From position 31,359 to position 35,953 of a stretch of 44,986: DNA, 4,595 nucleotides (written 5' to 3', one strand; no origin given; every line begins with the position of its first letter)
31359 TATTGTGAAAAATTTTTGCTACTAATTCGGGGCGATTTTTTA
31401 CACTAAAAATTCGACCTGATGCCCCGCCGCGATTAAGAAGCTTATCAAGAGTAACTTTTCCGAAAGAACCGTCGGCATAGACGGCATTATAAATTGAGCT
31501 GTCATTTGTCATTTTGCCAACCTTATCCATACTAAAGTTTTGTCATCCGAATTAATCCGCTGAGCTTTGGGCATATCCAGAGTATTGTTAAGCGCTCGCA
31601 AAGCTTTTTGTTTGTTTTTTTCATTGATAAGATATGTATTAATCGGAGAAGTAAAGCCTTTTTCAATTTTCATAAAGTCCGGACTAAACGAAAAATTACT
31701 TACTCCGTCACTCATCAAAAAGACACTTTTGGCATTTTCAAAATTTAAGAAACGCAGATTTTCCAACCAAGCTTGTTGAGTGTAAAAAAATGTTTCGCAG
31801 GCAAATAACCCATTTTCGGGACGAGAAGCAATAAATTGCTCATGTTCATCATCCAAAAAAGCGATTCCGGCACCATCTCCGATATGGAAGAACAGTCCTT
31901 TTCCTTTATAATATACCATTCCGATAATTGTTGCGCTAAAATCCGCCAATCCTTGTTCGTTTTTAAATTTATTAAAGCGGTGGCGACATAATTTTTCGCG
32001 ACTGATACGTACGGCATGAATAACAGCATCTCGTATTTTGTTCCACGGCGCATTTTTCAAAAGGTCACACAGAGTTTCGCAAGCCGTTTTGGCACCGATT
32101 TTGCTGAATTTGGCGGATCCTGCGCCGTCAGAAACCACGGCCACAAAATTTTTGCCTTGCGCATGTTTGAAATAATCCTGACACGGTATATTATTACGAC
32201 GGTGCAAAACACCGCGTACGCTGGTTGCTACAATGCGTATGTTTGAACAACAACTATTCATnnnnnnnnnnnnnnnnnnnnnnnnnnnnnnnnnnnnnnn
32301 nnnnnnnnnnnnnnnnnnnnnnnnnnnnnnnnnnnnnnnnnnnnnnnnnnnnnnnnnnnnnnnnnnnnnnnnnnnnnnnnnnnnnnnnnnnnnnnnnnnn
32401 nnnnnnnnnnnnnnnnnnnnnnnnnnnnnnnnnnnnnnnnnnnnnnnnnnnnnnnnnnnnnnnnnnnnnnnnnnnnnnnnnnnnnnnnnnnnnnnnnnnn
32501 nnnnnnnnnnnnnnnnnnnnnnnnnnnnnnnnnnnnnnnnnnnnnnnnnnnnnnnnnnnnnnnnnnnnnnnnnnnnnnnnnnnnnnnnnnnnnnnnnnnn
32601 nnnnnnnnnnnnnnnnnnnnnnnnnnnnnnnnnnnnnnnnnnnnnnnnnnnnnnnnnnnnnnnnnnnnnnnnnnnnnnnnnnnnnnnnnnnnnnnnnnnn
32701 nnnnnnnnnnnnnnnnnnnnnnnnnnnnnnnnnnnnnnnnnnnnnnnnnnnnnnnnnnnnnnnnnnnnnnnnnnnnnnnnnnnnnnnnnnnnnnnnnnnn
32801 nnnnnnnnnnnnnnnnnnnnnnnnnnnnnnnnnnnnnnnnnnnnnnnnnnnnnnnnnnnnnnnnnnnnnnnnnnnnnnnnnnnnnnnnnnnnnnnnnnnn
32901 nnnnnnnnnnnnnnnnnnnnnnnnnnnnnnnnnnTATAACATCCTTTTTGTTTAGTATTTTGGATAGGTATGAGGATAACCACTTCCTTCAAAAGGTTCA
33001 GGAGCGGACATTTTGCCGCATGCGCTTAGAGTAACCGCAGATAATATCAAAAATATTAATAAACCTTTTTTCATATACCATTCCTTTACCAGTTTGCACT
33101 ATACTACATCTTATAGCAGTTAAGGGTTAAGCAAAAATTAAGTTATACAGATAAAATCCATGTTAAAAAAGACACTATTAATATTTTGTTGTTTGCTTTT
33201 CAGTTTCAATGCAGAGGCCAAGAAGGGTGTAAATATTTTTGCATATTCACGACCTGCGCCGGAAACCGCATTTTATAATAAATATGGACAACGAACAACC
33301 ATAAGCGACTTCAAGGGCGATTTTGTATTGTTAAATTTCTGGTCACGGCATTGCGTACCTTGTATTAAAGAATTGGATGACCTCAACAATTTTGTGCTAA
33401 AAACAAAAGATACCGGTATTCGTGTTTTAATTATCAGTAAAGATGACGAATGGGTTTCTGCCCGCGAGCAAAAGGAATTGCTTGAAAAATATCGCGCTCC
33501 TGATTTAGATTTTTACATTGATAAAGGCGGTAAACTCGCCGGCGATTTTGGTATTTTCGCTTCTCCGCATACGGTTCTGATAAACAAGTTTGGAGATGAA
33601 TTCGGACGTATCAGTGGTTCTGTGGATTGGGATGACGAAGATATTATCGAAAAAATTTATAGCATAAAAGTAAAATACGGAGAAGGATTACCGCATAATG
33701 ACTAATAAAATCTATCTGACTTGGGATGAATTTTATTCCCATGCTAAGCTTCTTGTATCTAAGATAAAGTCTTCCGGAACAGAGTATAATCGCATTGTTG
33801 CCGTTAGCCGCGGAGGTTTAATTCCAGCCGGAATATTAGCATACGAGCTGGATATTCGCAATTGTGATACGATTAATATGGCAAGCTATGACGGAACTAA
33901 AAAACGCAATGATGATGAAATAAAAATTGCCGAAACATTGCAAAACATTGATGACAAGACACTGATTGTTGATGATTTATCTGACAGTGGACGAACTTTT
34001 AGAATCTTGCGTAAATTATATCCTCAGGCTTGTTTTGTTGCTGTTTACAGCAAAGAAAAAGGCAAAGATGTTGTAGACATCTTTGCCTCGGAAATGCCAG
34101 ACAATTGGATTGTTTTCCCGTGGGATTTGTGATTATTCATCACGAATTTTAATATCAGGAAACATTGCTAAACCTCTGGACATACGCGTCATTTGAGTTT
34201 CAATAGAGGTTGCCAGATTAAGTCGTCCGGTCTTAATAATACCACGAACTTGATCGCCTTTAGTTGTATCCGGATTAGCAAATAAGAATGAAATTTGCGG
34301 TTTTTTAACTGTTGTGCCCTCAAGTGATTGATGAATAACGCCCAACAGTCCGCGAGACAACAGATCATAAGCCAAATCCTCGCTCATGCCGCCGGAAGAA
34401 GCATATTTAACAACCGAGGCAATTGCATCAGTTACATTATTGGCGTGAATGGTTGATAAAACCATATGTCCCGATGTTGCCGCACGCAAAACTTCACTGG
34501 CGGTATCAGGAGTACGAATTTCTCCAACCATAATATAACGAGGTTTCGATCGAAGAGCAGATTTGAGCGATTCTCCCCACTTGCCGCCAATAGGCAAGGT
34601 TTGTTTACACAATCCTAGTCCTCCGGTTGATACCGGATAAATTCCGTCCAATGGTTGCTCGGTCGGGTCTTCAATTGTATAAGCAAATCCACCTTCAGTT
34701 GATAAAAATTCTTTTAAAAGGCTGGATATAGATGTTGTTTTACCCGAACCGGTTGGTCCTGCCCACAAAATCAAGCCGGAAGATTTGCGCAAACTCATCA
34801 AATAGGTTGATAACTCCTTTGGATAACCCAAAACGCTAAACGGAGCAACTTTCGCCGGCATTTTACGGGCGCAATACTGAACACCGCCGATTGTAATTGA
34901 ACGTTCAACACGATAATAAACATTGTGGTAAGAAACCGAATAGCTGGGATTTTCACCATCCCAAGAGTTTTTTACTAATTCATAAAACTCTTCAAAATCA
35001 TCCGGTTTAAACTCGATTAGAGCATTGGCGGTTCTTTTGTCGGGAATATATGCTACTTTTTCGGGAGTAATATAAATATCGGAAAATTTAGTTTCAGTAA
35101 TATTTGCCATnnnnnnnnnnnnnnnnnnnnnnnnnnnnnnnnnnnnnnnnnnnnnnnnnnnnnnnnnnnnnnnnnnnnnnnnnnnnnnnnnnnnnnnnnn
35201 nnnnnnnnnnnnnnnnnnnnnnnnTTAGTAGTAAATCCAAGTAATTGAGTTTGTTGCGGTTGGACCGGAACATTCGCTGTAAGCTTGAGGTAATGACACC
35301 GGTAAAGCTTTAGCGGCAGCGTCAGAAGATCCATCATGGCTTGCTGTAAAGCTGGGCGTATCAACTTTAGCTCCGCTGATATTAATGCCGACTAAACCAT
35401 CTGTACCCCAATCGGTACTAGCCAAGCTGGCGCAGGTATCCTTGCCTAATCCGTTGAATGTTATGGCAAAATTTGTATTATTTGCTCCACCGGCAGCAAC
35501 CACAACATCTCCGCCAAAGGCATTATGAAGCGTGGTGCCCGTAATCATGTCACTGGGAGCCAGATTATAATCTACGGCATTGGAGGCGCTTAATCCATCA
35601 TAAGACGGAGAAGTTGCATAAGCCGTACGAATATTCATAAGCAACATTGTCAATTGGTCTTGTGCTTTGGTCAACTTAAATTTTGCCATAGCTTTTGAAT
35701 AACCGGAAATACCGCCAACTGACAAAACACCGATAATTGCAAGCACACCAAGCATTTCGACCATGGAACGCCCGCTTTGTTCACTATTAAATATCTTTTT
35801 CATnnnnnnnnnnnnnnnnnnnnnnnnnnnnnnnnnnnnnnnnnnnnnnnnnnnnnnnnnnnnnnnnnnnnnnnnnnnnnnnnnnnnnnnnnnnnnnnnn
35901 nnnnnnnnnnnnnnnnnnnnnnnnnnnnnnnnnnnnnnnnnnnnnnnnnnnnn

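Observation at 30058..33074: Tightly coupled lipoprotein / vWA-MIDAS / PP2C phosphatase / membrane kinase operon (TerY-P-type triad of unknown function)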

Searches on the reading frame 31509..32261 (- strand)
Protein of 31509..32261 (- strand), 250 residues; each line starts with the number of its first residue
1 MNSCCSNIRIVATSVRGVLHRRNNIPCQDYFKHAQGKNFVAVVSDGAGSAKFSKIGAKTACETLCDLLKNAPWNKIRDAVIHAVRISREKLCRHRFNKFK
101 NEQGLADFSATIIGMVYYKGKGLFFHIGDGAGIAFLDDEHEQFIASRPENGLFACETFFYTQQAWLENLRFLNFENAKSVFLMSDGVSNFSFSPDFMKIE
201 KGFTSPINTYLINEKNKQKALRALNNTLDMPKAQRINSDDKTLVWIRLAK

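Call 3: search_protein_families(library=pfam, proteins=[window:31509-32261:-], max_evalue=0.1)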
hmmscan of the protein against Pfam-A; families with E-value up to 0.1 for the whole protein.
window:31509-32261:- (250 aa): 2 families
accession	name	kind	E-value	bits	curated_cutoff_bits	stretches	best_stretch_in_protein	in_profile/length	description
PF13672.11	PP2C_2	-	1.7e-36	126.2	24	1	16-209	1-190/209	Protein phosphatase 2C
PF21053.3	BFA1_C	-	0.079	13.3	23.5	0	167-226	64-120/135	Biogenesis factor required for ATP synthase 1, C-terminal domain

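Call 4: search_protein_families(library=ncbifam, proteins=[window:31509-32261:-], max_evalue=0.1)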
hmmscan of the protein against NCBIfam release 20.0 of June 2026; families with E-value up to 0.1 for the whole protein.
window:31509-32261:- (250 aa): 1 family
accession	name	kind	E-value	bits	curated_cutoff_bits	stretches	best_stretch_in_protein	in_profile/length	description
NF033484.1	Stp1_PP2C_phos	equivalog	1.3e-07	31.4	230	1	21-139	8-121/232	Stp1/IreP family PP2C-type Ser/Thr phosphatase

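Call 5: search_protein_families(library=padloc, proteins=[window:31509-32261:-], max_evalue=0.1)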
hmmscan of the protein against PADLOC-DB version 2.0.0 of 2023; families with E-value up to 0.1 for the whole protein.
window:31509-32261:- (250 aa): 0 families

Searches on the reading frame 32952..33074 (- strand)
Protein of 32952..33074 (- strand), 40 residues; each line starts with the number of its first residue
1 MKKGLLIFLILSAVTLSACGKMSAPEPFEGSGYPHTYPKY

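Call 3: search_protein_families(library=pfam, proteins=[window:32952-33074:-], max_evalue=0.1)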
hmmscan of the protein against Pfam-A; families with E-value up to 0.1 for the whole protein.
window:32952-33074:- (40 aa): 1 family
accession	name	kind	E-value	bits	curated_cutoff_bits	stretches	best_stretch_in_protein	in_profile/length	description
PF03032.20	FSAP_sig_propep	-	0.095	13.2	27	1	1-19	3-21/46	Frog skin active peptide family signal and propeptide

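Call 4: search_protein_families(library=ncbifam, proteins=[window:32952-33074:-], max_evalue=0.1)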
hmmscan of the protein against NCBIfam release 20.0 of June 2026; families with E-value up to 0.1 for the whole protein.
window:32952-33074:- (40 aa): 5 families
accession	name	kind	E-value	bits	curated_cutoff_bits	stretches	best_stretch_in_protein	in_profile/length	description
NF047847.2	SS_mature_LptM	equivalog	0.00046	20.2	27.7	1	1-20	1-21/31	LPS translocon maturation chaperone LptM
NF047408.1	SA0632_fam_LP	equivalog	0.00073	19.1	70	1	1-23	1-22/68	SA0632 family lipoprotein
NF050142.1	PG1828_fam_lipo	equivalog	0.007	17.1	50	1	1-25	1-25/59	PG1828 family lipoprotein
NF045774.1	cytochro_C551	exception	0.027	14.4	118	1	1-24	1-24/110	cytochrome c551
TIGR03502.1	lipase_Pla1_cef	subfamily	0.071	11.2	383.9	1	1-21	1-21/790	VolA/Pla-1 family phospholipase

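Call 5: search_protein_families(library=padloc, proteins=[window:32952-33074:-], max_evalue=0.1)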
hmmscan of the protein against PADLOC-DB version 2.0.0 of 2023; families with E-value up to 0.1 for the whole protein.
window:32952-33074:- (40 aa): 0 families

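Call 22: find_homologous_proteins(query=window:32955-33074:-, max_evalue=10)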
Query seq(40 aa) (40 aa): 8 proteins with E <= 10 among 8 candidates.
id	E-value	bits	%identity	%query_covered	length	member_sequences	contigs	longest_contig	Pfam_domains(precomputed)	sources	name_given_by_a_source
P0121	2.3e-17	78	95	98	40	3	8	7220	-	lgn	-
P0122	6.7e-16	73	87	98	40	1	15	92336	-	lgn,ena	-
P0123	3.9e-15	71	82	98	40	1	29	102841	-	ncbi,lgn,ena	-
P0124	5.8e-15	70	82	98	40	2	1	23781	-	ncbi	-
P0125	2.7e-10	56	69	98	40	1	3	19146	-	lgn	-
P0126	3.5e-9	53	84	63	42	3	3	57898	-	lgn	-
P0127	4.6e-9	52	66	88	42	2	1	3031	-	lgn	-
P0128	5.9e-8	49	68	90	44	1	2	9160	-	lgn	-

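Call 76: search_protein_families(library=ncbifam, alignment_id=A4, max_evalue=0.01)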
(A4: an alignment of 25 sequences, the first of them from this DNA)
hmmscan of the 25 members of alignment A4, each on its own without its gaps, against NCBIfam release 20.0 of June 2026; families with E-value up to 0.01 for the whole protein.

A. member 1, seq(40 aa): 3 families
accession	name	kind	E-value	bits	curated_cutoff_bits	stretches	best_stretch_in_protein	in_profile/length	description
NF047847.2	SS_mature_LptM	equivalog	0.00046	20.2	27.7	1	1-20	1-21/31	LPS translocon maturation chaperone LptM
NF047408.1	SA0632_fam_LP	equivalog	0.00073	19.1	70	1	1-23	1-22/68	SA0632 family lipoprotein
NF050142.1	PG1828_fam_lipo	equivalog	0.007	17.1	50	1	1-25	1-25/59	PG1828 family lipoprotein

B. families by the number of members that match (of 25 scanned): 6 families
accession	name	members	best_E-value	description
NF047847.2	SS_mature_LptM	12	2.3e-05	LPS translocon maturation chaperone LptM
NF047408.1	SA0632_fam_LP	7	0.00023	SA0632 family lipoprotein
NF050142.1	PG1828_fam_lipo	4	4.4e-05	PG1828 family lipoprotein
NF041330.1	BimD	1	0.0025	protein BimD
TIGR04359.1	TrbK_RP4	1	0.0043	entry exclusion lipoprotein TrbK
NF033216.1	lipo_YgdI_YgdR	1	0.0078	YgdI/YgdR family lipoprotein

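Call 77: search_protein_families(library=pfam, alignment_id=A4, max_evalue=0.1)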
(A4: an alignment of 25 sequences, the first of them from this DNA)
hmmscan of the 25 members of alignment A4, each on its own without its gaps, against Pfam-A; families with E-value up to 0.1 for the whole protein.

A. member 1, seq(40 aa): 1 family
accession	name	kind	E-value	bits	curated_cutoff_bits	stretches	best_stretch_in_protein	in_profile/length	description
PF03032.20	FSAP_sig_propep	-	0.095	13.2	27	1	1-19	3-21/46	Frog skin active peptide family signal and propeptide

B. families by the number of members that match (of 25 scanned): 6 families
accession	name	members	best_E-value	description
PF20487.3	DUF6726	2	0.013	Family of unknown function (DUF6726)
PF08139.17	LPAM_1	1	0.018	Prokaryotic membrane lipoprotein lipid attachment site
PF17073.10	SafA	1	0.055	Two-component-system connector protein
PF20205.3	DUF6567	1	0.062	Family of unknown function (DUF6567)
PF15675.10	CLLAC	1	0.09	CLLAC-motif containing domain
PF03032.20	FSAP_sig_propep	1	0.095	Frog skin active peptide family signal and propeptide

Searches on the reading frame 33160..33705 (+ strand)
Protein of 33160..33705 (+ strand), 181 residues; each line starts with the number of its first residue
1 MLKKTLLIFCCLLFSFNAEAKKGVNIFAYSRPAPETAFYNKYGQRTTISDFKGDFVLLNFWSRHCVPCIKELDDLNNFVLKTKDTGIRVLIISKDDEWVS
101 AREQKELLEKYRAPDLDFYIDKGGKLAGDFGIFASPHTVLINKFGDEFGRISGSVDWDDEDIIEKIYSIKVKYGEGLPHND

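Call 55: search_protein_families(library=pfam, proteins=[window:33160-33705:+], max_evalue=0.001)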
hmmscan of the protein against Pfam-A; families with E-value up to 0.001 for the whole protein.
window:33160-33705:+ (181 aa): 3 families
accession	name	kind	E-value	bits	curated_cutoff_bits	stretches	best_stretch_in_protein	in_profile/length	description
PF00578.27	AhpC-TSA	-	5.4e-15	55.9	26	1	31-145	3-119/124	AhpC/TSA family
PF08534.16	Redoxin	-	5e-14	52.8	26.6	1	32-154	5-135/148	Redoxin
PF13905.12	Thioredoxin_8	-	5.2e-07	30.4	27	1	53-145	1-92/94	Thioredoxin-like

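Call 72: search_protein_families(library=ncbifam, proteins=[window:33160-33705:+], max_evalue=0.00001)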
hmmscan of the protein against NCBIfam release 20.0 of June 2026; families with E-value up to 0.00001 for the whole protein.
window:33160-33705:+ (181 aa): 6 families
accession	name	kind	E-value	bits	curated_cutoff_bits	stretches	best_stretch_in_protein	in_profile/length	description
NF047696.1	ThlDiSintTplARhiz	equivalog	9.6e-19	68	230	1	30-166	74-212/219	thiol:disulfide interchange protein TlpA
NF002854.0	PRK03147.1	subfamily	5.3e-17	62.2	170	1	6-155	15-160/176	thiol-disulfide oxidoreductase ResA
TIGR00385.1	dsbE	subfamily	3.2e-09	36.6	123.15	1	30-156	37-159/173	DsbE family thiol:disulfide interchange protein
NF041202.1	StoA_CxxC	exception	1.6e-07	31.4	210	1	4-146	10-143/163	endospore biogenesis thiol-disulfide oxidoreductase StoA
NF011941.0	PRK15412.1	equivalog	1e-06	28.4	359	1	52-145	67-153/185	thiol:disulfide interchange protein DsbE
NF010625.0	PRK14018.1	equivalog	1e-05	24.3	522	1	55-156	58-161/521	bifunctional peptide-methionine (S)-S-oxide reductase MsrA/peptide-methionine (R)-S-oxide reductase MsrB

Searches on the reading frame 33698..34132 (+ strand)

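Call 55: search_protein_families(library=pfam, proteins=[window:33698-34132:+], max_evalue=0.001)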
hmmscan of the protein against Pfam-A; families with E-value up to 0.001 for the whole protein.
window:33698-34132:+ (144 aa): 1 family
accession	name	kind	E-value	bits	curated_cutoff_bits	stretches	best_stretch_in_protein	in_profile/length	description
PF00156.33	Pribosyltran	-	2.1e-12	47.1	26.3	1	6-143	5-152/158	Phosphoribosyl transferase domain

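Call 72: search_protein_families(library=ncbifam, proteins=[window:33698-34132:+], max_evalue=0.00001)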
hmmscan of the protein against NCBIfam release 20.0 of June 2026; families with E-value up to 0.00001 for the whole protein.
window:33698-34132:+ (144 aa): 4 families
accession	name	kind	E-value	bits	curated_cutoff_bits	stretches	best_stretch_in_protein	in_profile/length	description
NF006613.0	PRK09177.1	equivalog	2.2e-43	147.5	138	1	2-143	7-145/159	xanthine phosphoribosyltransferase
NF000014.2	tet_prtrans_34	exception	3.4e-27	95.2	345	1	1-143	1-140/154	xanthine phosphoribosyltransferase Tet(34)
NF006605.0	PRK09162.1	equivalog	2e-06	27.4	181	1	29-107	41-120/183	hypoxanthine-guanine phosphoribosyltransferase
TIGR01203.1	HGPRTase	equivalog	2.1e-06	27.6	150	1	17-107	13-107/167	hypoxanthine phosphoribosyltransferase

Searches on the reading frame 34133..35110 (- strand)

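Call 55: search_protein_families(library=pfam, proteins=[window:34133-35110:-], max_evalue=0.001)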
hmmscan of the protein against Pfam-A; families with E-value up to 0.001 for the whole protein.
window:34133-35110:- (325 aa): 1 family
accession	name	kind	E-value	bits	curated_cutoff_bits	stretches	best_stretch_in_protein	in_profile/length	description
PF00437.27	T2SSE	-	1.7e-31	109.7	24.9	1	91-263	121-277/370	Type II/IV secretion system protein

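Call 72: search_protein_families(library=ncbifam, proteins=[window:34133-35110:-], max_evalue=0.00001)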
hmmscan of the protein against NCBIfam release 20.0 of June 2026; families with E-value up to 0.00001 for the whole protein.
window:34133-35110:- (325 aa): 16 families
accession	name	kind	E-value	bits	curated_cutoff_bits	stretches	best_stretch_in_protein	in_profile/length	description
NF041000.1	ATPase_ComGA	equivalog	5.1e-31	107.6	300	1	101-233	118-242/267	competence type IV pilus ATPase ComGA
TIGR01420.1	pilT_fam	subfamily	2e-30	106.2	319.1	1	6-269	11-273/343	PilT/PilU family type 4a pilus ATPase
TIGR02538.1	type_IV_pilB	equivalog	8.1e-28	97.3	675.65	1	92-234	296-430/564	type IV-A pilus assembly ATPase PilB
TIGR02533.1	type_II_gspE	equivalog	9.8e-25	87.1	630.25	1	92-234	223-357/486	type II secretion system ATPase GspE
NF007755.0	PRK10436.1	equivalog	1.1e-23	83.6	617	1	97-232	205-331/465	type II secretion system protein GspE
NF053534.1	T4PilAsmATPsTfpB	equivalog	2.2e-22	79.2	850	1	90-263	314-471/584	type IV pilus assembly ATPase TfpB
TIGR02525.1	plasmid_TraJ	equivalog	9.3e-19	67.6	368.3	1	104-263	142-297/372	plasmid transfer ATPase TraJ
TIGR02524.1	dot_icm_DotB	equivalog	2.2e-17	63.3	463.3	1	75-236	101-259/358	Dot/Icm type IV secretion system ATPase DotB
NF058587.1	archaellum_moto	equivalog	8.5e-14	51.2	550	1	98-230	262-390/527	archaellum flagellar ATPase motor FlaI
TIGR02788.1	VirB11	equivalog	2.9e-13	49.5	249.95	1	113-259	146-288/308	P-type DNA transfer ATPase VirB11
TIGR03819.1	heli_sec_ATPase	hypoth_equivalog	1.4e-11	44.2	373.15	1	99-262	166-326/340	TadA family conjugal transfer-associated ATPase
NF053672.1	bindosome_BasE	exception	1.2e-09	37.5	1000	1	100-233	259-388/512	bindosome assembly system ATPase subunit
TIGR02782.1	TrbB_P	equivalog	1.1e-08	34.7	304.55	1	109-233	134-252/303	P-type conjugative transfer ATPase TrbB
NF010425.0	PRK13851.1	equivalog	6.3e-08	31.9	461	1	99-256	150-307/344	type IV secretion system protein VirB11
NF010469.0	PRK13894.1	subfamily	9.3e-08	31.8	508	1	113-233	151-264/320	conjugal transfer ATPase TrbB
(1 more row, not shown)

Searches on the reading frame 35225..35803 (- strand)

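Call 55: search_protein_families(library=pfam, proteins=[window:35225-35803:-], max_evalue=0.001)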
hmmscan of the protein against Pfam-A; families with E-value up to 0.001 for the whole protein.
window:35225-35803:- (192 aa): 2 families
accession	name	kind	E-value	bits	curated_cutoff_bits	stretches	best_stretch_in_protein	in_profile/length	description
PF08805.16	PilS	-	2.6e-12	47.4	22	1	47-189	7-135/138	PilS N terminal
PF05307.16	Bundlin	-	8.5e-11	42.7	22.3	1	43-155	8-125/151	Bundlin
